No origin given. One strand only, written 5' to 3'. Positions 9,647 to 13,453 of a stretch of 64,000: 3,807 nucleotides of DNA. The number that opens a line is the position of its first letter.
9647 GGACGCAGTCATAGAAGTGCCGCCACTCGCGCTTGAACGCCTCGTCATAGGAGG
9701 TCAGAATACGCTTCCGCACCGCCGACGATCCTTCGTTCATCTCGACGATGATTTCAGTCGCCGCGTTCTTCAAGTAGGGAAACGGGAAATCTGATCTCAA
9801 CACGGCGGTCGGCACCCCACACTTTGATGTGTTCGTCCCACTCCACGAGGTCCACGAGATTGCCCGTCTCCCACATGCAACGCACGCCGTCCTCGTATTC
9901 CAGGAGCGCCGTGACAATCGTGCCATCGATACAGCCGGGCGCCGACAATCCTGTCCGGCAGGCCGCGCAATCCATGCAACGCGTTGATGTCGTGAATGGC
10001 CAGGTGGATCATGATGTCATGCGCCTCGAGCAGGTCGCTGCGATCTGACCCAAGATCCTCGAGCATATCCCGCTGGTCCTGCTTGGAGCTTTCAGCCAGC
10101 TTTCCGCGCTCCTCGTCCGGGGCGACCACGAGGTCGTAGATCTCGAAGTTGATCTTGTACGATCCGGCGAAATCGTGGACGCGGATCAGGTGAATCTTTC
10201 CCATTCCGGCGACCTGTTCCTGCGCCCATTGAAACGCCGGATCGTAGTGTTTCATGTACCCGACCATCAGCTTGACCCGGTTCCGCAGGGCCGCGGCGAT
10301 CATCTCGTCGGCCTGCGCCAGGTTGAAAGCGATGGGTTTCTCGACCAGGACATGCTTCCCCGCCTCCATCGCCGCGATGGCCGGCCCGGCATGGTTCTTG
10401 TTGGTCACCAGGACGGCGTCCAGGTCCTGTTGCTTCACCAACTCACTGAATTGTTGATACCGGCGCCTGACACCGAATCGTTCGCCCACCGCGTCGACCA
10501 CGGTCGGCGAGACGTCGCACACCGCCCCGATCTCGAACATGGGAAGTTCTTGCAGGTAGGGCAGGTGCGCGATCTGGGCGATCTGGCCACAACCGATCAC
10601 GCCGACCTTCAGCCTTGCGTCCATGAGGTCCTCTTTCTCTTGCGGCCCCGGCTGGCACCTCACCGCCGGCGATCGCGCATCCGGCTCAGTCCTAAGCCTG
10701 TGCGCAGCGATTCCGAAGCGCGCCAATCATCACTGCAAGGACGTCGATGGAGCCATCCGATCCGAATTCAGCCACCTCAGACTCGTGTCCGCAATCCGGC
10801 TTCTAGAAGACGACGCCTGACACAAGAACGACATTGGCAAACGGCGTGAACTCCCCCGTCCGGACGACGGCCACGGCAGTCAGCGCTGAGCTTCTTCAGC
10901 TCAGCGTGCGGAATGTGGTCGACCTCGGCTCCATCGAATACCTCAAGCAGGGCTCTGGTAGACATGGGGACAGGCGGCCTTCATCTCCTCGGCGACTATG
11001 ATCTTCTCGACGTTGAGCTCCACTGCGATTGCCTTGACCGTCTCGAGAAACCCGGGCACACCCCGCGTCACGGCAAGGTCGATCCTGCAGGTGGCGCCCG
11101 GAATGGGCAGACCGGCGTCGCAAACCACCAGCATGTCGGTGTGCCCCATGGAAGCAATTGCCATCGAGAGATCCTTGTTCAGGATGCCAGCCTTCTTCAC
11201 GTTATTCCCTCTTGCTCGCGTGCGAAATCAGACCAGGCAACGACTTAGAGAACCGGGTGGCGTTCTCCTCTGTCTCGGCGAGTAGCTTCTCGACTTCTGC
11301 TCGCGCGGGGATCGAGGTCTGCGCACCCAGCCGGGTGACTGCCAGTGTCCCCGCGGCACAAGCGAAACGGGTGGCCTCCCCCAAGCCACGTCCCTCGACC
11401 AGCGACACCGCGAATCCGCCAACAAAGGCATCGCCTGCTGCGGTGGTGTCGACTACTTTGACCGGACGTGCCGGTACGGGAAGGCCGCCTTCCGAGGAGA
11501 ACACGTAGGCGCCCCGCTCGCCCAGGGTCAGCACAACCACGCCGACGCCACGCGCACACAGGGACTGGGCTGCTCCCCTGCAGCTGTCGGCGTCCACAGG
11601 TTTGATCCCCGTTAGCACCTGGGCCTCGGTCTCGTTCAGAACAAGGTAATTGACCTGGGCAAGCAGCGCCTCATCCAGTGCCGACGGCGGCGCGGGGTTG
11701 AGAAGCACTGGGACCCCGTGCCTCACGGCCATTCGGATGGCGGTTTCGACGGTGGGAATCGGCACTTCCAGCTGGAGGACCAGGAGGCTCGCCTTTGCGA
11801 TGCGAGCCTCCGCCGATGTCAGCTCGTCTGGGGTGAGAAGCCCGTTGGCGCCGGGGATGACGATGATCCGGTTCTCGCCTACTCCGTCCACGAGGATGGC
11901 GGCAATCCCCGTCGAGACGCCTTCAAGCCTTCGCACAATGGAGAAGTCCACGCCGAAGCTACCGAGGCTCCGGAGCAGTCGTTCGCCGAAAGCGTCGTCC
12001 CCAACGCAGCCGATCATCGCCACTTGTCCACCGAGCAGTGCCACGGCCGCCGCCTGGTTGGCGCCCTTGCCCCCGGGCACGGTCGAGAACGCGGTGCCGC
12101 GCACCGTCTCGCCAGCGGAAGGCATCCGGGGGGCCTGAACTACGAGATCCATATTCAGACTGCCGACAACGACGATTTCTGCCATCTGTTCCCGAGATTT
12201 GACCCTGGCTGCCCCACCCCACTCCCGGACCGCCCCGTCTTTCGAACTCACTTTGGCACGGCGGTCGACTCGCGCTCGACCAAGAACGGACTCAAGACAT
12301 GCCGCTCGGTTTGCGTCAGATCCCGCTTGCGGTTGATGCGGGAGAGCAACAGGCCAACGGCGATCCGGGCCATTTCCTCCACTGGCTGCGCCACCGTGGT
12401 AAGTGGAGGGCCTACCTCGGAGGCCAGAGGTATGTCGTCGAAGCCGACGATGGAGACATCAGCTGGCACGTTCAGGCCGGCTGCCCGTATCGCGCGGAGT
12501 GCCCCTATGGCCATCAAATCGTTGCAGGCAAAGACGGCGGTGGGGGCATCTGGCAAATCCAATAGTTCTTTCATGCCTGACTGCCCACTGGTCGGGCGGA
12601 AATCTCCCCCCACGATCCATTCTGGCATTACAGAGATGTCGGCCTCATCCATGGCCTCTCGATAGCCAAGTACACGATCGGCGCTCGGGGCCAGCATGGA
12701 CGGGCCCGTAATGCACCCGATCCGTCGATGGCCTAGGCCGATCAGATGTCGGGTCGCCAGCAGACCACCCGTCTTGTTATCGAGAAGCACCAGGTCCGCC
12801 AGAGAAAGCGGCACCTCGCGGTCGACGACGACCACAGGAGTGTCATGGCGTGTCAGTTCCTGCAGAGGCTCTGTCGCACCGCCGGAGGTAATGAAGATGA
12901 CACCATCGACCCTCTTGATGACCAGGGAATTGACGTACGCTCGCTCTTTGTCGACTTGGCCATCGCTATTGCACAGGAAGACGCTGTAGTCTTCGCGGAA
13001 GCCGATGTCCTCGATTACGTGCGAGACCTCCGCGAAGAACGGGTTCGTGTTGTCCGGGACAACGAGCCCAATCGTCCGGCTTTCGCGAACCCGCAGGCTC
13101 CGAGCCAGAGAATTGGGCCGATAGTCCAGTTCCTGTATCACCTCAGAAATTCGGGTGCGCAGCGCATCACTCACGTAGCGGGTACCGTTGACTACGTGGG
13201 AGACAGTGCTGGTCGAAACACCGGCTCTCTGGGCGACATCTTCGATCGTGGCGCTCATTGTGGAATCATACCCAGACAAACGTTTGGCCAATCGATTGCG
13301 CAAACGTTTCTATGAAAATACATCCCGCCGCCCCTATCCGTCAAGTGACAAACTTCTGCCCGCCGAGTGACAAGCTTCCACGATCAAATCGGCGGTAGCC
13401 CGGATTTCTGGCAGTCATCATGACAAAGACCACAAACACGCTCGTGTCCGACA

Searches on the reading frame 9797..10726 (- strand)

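Call 61: search_protein_families(library=pfam, max_evalue=0.001, proteins=[window:9797-10726:-])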
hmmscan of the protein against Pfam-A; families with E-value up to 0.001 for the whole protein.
window:9797-10726:- (309 aa): 1 family
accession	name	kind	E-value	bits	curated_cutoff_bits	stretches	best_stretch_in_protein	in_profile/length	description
PF01408.29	GFO_IDH_MocA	-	2e-24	87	24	1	39-157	1-120/120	Oxidoreductase family, NAD-binding Rossmann fold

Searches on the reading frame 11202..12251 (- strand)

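Call 61: search_protein_families(library=pfam, max_evalue=0.001, proteins=[window:11202-12251:-])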
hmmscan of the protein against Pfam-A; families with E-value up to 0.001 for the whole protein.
window:11202-12251:- (349 aa): 2 families
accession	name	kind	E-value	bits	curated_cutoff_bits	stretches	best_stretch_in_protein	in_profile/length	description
PF00294.29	PfkB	-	9.3e-77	258.8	25.8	1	23-316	1-301/302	pfkB family carbohydrate kinase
PF08543.17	Phos_pyr_kin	-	0.00054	19.9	27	1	183-297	103-224/246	Phosphomethylpyrimidine kinase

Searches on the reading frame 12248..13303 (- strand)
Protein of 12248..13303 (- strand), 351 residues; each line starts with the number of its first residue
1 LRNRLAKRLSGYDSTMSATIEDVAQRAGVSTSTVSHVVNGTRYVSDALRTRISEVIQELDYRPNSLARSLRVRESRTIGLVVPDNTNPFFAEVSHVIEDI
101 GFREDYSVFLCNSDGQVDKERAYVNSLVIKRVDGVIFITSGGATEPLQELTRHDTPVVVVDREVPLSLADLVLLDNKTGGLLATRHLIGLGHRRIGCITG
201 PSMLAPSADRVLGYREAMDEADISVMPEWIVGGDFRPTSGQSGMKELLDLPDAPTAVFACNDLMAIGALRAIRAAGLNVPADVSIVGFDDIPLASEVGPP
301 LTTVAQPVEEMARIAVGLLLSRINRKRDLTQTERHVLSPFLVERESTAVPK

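Call 61: search_protein_families(library=pfam, max_evalue=0.001, proteins=[window:12248-13303:-])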
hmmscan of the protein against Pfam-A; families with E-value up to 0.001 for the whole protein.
window:12248-13303:- (351 aa): 6 families
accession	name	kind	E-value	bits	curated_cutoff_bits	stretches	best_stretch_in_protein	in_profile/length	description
PF13377.12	Peripla_BP_3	-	6e-40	137.5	26.5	1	185-347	2-167/167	Periplasmic binding protein-like domain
PF00532.27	Peripla_BP_1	-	6.9e-32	111.5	22.2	1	76-329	2-267/281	Periplasmic binding proteins and sugar binding domain of LacI family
PF00356.27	LacI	-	1.9e-19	69.6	27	1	19-64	1-46/46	Bacterial regulatory proteins, lacI family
PF13407.12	Peripla_BP_4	-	3.6e-19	69.8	35.1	1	78-295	1-223/258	Periplasmic binding protein domain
PF13560.12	HTH_31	-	0.00054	20.6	27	0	19-46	16-44/64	Helix-turn-helix domain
PF01381.28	HTH_3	-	0.00075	19.9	23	0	19-46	11-38/55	Helix-turn-helix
